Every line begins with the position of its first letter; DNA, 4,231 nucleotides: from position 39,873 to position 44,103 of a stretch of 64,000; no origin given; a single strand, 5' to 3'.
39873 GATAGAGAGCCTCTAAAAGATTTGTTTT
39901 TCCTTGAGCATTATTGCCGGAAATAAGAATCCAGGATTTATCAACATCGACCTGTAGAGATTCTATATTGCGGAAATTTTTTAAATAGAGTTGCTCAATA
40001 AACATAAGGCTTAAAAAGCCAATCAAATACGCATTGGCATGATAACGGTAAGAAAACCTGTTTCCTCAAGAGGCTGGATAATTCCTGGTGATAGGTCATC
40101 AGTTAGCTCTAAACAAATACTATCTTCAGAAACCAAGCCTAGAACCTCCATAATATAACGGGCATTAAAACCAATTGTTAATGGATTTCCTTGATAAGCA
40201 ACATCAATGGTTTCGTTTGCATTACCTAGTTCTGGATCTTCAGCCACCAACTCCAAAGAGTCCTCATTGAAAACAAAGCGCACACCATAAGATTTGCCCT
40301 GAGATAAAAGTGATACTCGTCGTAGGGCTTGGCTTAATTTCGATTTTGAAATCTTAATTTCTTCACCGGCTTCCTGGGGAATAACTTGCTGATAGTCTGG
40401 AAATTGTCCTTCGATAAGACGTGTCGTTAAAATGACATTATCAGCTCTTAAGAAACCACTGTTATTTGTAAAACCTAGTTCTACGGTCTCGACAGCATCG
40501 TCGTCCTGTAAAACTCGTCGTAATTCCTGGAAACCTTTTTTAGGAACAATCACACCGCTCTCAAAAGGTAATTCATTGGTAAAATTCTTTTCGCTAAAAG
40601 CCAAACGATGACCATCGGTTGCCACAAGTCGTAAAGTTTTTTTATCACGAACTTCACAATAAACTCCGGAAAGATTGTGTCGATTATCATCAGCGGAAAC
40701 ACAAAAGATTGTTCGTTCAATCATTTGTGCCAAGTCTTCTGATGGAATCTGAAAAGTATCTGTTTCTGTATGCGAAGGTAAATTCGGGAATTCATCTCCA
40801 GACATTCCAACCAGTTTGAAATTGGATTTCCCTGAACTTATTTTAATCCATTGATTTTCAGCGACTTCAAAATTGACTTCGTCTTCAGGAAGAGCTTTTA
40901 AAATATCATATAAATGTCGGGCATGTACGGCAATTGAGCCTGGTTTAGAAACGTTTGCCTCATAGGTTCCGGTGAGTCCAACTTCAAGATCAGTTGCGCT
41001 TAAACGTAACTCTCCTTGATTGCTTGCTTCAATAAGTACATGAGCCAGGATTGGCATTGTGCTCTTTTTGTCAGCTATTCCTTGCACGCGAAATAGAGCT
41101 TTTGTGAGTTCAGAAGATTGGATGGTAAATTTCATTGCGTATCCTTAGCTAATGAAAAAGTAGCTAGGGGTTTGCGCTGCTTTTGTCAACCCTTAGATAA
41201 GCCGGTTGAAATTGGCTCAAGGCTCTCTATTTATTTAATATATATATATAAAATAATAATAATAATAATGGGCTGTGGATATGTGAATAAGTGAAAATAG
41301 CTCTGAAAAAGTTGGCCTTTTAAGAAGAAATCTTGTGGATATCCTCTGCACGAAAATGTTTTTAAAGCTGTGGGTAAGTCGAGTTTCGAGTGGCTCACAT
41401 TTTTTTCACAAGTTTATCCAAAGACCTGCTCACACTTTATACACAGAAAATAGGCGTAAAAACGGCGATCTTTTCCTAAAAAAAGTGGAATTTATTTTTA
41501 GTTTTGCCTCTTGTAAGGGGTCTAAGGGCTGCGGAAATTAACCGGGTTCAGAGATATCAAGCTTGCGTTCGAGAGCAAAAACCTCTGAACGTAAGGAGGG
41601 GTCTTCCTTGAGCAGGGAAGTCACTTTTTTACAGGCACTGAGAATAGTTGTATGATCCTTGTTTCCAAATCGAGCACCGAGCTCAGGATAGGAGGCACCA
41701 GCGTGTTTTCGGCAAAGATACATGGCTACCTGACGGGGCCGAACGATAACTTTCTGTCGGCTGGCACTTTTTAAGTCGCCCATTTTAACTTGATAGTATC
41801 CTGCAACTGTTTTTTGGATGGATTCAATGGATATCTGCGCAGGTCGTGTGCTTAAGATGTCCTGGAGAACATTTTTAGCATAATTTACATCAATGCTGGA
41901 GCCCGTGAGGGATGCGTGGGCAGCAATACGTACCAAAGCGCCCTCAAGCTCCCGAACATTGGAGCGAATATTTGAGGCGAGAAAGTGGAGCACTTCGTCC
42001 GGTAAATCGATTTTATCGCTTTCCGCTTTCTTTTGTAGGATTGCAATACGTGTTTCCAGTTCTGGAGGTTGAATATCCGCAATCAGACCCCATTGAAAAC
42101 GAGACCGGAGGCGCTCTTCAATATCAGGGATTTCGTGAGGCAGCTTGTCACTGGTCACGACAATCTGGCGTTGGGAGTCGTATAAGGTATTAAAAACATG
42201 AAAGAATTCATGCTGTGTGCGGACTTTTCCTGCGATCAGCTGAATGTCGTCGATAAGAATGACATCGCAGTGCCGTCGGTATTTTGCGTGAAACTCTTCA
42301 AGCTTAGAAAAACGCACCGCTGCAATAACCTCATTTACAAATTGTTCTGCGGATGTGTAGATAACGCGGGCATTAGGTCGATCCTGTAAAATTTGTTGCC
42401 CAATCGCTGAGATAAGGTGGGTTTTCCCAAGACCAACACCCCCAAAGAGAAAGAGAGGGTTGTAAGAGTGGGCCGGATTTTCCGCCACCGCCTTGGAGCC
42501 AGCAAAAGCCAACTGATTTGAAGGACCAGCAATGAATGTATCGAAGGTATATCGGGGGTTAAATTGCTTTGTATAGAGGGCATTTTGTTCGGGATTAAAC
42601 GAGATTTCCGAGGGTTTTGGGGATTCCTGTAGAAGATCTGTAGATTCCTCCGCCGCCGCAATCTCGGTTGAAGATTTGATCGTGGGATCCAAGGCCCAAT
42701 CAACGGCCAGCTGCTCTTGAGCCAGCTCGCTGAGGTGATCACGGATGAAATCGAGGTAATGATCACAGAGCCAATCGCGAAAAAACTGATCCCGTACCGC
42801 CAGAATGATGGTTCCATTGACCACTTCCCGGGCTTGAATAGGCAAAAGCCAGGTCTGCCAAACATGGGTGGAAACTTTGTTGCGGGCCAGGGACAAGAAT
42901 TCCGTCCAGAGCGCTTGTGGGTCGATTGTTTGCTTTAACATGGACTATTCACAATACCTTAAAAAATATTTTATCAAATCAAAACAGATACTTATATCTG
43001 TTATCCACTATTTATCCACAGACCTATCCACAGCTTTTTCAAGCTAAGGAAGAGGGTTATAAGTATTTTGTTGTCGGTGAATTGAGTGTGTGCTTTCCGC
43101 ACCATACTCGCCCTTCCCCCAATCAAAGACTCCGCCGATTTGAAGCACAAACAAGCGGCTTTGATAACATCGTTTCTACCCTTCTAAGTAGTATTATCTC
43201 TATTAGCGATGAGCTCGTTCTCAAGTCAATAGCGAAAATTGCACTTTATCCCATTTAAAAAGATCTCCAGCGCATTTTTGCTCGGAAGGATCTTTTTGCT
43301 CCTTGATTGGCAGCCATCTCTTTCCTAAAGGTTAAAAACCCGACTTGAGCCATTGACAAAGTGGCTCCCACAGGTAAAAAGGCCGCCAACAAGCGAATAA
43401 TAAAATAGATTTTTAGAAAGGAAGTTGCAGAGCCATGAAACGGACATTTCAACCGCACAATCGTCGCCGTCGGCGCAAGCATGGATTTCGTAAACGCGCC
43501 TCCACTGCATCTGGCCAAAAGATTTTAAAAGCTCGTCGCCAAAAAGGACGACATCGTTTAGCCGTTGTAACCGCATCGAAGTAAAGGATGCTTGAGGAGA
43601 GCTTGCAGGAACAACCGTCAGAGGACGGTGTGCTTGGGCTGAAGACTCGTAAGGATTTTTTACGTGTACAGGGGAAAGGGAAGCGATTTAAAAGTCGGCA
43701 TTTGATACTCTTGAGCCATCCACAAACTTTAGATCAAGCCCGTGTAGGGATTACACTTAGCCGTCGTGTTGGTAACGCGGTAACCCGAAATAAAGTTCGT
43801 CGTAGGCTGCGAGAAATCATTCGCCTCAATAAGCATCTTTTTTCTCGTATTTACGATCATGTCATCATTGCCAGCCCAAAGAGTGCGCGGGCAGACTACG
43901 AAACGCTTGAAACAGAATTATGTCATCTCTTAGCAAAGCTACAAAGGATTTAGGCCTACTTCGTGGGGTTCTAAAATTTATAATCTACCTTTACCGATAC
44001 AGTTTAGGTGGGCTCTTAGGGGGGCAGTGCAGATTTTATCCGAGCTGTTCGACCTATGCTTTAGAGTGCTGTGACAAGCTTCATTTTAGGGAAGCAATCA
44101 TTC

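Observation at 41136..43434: Origin architecture: AT-rich DUE with degenerate DnaA boxes between dnaN and dnaA, plus a tight triple DnaA-box cluster upstream of dnaA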

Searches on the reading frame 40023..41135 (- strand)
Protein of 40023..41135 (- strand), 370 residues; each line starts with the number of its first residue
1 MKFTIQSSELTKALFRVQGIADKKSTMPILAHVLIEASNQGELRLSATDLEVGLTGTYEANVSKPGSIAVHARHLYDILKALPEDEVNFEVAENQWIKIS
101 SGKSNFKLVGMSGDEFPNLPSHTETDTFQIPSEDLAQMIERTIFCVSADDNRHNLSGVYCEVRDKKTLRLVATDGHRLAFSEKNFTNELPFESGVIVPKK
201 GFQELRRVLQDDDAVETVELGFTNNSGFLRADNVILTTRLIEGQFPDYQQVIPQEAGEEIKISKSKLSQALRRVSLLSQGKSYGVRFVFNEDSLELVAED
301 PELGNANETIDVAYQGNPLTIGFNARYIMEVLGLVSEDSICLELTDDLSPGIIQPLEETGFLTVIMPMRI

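Call 5: search_protein_families(library=pfam, proteins=[window:40023-41135:-])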
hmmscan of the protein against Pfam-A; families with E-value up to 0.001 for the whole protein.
window:40023-41135:- (370 aa): 3 families
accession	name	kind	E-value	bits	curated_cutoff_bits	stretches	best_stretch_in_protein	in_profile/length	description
PF02768.20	DNA_pol3_beta_3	-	3.4e-37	127.4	27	1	250-369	2-121/121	DNA polymerase III beta subunit, C-terminal domain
PF00712.24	DNA_pol3_beta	-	3.3e-32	111.6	24.4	1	1-120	1-120/120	DNA polymerase III beta subunit, N-terminal domain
PF02767.21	DNA_pol3_beta_2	-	1.7e-30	106.1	27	1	129-247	1-116/116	DNA polymerase III beta subunit, central domain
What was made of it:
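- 40023..41135 (-): dnaN. Pfam DNA_pol3_beta, three domains (call 5)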

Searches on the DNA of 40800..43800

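Call 22: search_rna_families(source=window, start=40800, end=43800, threshold=evalue, max_evalue=1)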
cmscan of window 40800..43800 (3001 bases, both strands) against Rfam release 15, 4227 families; matches with E-value up to 1: 0.
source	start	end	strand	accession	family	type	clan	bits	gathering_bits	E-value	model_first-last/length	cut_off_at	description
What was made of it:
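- Tried and rejected: Rfam scan of 40800-43800 at E<=1: no hits (call 22).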

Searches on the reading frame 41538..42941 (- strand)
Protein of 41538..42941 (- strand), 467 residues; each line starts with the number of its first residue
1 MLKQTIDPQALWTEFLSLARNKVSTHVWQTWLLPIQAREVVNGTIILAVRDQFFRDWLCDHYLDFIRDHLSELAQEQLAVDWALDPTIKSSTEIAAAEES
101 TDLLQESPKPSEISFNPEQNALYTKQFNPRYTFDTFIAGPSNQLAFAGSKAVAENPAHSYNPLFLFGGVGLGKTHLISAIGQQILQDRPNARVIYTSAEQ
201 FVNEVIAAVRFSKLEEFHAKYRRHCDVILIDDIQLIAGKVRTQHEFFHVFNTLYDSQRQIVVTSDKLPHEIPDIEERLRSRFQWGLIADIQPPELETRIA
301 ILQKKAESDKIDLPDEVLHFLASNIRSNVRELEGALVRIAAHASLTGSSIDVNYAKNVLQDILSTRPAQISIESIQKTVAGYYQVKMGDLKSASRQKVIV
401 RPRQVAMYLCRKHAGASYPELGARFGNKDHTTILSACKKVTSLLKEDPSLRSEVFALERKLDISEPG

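Call 5: search_protein_families(library=pfam, proteins=[window:41538-42941:-])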
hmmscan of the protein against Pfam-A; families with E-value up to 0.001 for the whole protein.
window:41538-42941:- (467 aa): 7 families
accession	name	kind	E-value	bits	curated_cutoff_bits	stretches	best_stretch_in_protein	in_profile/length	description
PF00308.24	Bac_DnaA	-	1.1e-65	221.2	23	1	128-288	2-161/162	Bacterial DnaA ATPAse domain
PF08299.17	Bac_DnaA_C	-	2.2e-28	98.5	31.5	1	372-440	1-69/69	Bacterial dnaA protein helix-turn-helix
PF11638.13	DnaA_N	-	1.5e-12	47.5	24.6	1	9-71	1-64/65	DnaA N-terminal domain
PF01695.23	IstB_IS21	-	7.1e-11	42.5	24.1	1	163-266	95-194/238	IstB-like ATP binding protein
PF00004.35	AAA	-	3e-08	34.6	21.2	1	164-283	2-124/131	ATPase family associated with various cellular activities (AAA)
PF13173.12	AAA_14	-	5.9e-05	23.5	27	1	161-282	3-115/129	AAA domain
PF22688.2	Hda_lid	-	0.00017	22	27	0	297-340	3-46/65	Hda, lid domain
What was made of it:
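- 41538..42941 (-): dnaA. Pfam DnaA_N, Bac_DnaA and Bac_DnaA_C (call 5)
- Checked: Gene identities were confirmed with Pfam: dnaN 40023-41135(-), dnaA 41538-42941(-), rpmH 43435-43584(+), recF, rnpA, yidC and jag (call 5).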

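Call 6: find_related_loci(query=window:41538-42941:-, collection=genome_contigs, flank=4000)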
Query window:41538-42941:- (467 aa) in genome_contigs; peptide patterns used: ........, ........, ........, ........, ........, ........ (x = any residue, [..] = any of these).
145 stretches matched a pattern; 99 encode a relative of the query (tblastn E <= 1e-3); the best 80 are kept; 80 distinct loci.
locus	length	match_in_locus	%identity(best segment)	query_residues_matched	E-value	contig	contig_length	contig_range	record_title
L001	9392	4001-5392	86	1-464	0e+0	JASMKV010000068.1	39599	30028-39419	MAG: Myxococcota bacterium isolate Arabian9_MAG_24 c_000000251966, whole genome shotgun sequence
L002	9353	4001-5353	67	8-463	0e+0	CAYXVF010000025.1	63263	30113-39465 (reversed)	MAG TPA_asm: uncultured Bdellovibrionales bacterium isolate SRP141376_co3_27 genome assembly, contig: NODE_1035_length_6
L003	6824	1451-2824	65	1-466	0e+0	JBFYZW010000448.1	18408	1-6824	MAG: Deltaproteobacteria bacterium isolate PPR_0449 k121_2381337, whole genome shotgun sequence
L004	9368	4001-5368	65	1-463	0e+0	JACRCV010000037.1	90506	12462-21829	MAG: Deltaproteobacteria bacterium isolate NC_groundwater_1655_Pr3_B-0.1um_70_22 SR-2_scaffold_141_1150324, whole genome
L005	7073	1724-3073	63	7-464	0e+0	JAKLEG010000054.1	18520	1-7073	MAG: Myxococcota bacterium isolate RA.bin128 RA.bin128_54, whole genome shotgun sequence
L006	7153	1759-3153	58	12-463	0e+0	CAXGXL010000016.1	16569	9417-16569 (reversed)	MAG TPA_asm: uncultured bacterium isolate ERR594338_concoct_180 genome assembly, contig: ERZ11848501.5143, whole genome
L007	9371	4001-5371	46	8-461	2e-134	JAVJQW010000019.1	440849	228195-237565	MAG: Deltaproteobacteria bacterium isolate D1-CHI-08 k141_31695, whole genome shotgun sequence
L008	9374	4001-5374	44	3-464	5e-132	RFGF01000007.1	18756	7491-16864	MAG: Nitrospirae bacterium isolate J017 k99_94925, whole genome shotgun sequence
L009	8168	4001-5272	44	12-451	2e-119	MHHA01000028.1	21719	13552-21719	MAG: Omnitrophica WOR_2 bacterium RIFCSPLOWO2_12_FULL_46_30 rifcsplowo2_12_scaffold_19530, whole genome shotgun sequence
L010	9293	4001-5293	44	7-451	2e-116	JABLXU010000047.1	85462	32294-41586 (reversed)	MAG: Candidatus Omnitrophota bacterium isolate Ch114 contig47, whole genome shotgun sequence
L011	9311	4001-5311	43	4-454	3e-115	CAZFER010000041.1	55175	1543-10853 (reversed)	MAG TPA_asm: uncultured bacterium isolate SRP141376_co4_53 genome assembly, contig: NODE_1050_length_55175_cov_8.857239,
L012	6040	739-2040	44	9-454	5e-115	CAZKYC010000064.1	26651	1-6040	MAG TPA_asm: uncultured bacterium isolate SRP141376_co3_53 genome assembly, contig: NODE_4784_length_26651_cov_7.979546,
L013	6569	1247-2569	42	4-454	7e-115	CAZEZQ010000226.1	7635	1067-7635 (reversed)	MAG TPA_asm: uncultured bacterium isolate SRP141376_co3_307 genome assembly, contig: NODE_25727_length_7635_cov_3.398153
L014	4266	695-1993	42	4-452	4e-116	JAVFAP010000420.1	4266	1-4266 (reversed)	MAG: bacterium isolate BF4_94 NODE_78813_length_4266_cov_4.288717_Biofilm4, whole genome shotgun sequence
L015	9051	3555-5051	39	10-464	1e-114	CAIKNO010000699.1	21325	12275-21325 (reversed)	MAG: uncultured Sandaracinus sp. isolate KT_bin-1087 genome assembly, contig: bin-1087:699/816, whole genome shotgun seq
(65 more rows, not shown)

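Call 44: find_related_loci(query=window:41538-42941:-, collection=metagenome_contigs, flank=2500)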
Query window:41538-42941:- (467 aa) in metagenome_contigs; peptide patterns used: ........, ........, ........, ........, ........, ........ (x = any residue, [..] = any of these).
198 stretches matched a pattern; 105 encode a relative of the query (tblastn E <= 1e-3); the best 80 are kept; 80 distinct loci.
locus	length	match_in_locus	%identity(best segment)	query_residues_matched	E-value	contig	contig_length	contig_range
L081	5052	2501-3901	100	1-467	0e+0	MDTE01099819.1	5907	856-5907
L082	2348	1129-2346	84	1-406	0e+0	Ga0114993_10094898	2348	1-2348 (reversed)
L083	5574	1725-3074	63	7-464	0e+0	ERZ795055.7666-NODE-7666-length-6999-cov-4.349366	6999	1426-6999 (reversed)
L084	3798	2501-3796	48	10-447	7e-134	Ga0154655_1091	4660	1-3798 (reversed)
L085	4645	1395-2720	43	9-461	4e-129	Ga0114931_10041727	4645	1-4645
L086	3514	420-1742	44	10-461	3e-131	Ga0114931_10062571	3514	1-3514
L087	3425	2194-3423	45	1-425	6e-125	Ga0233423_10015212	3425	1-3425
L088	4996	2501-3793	43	9-448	1e-119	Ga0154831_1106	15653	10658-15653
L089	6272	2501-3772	44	12-451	9e-120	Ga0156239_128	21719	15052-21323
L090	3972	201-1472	44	12-451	6e-120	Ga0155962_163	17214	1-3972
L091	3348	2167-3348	49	10-409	1e-120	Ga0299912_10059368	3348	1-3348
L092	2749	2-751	68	214-463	4e-121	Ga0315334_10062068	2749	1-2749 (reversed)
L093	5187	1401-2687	44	11-446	8e-116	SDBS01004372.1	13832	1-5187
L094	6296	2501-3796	42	11-450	4e-114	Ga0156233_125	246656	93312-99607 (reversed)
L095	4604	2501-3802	40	9-450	2e-113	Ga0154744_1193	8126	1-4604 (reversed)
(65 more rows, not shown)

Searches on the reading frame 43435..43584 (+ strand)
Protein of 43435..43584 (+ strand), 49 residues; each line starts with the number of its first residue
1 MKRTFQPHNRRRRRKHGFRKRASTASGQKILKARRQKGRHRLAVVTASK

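Call 5: search_protein_families(library=pfam, proteins=[window:43435-43584:+])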
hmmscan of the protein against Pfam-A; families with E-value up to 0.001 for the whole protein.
window:43435-43584:+ (49 aa): 1 family
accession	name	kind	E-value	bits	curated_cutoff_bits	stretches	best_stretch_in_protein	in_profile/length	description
PF00468.22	Ribosomal_L34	-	3.3e-20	72.2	25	1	1-44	1-44/44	Ribosomal protein L34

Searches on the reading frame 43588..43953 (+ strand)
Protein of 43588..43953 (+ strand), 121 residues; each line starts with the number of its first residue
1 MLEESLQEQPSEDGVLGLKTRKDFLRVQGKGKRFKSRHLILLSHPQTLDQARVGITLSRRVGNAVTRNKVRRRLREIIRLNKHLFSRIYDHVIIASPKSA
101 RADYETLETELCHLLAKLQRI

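Call 5: search_protein_families(library=pfam, proteins=[window:43588-43953:+])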
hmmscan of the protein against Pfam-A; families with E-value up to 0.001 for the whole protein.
window:43588-43953:+ (121 aa): 1 family
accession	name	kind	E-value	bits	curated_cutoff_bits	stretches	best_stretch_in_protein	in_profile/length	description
PF00825.24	Ribonuclease_P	-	1.6e-28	99.4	22.3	1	18-118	7-108/109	Ribonuclease P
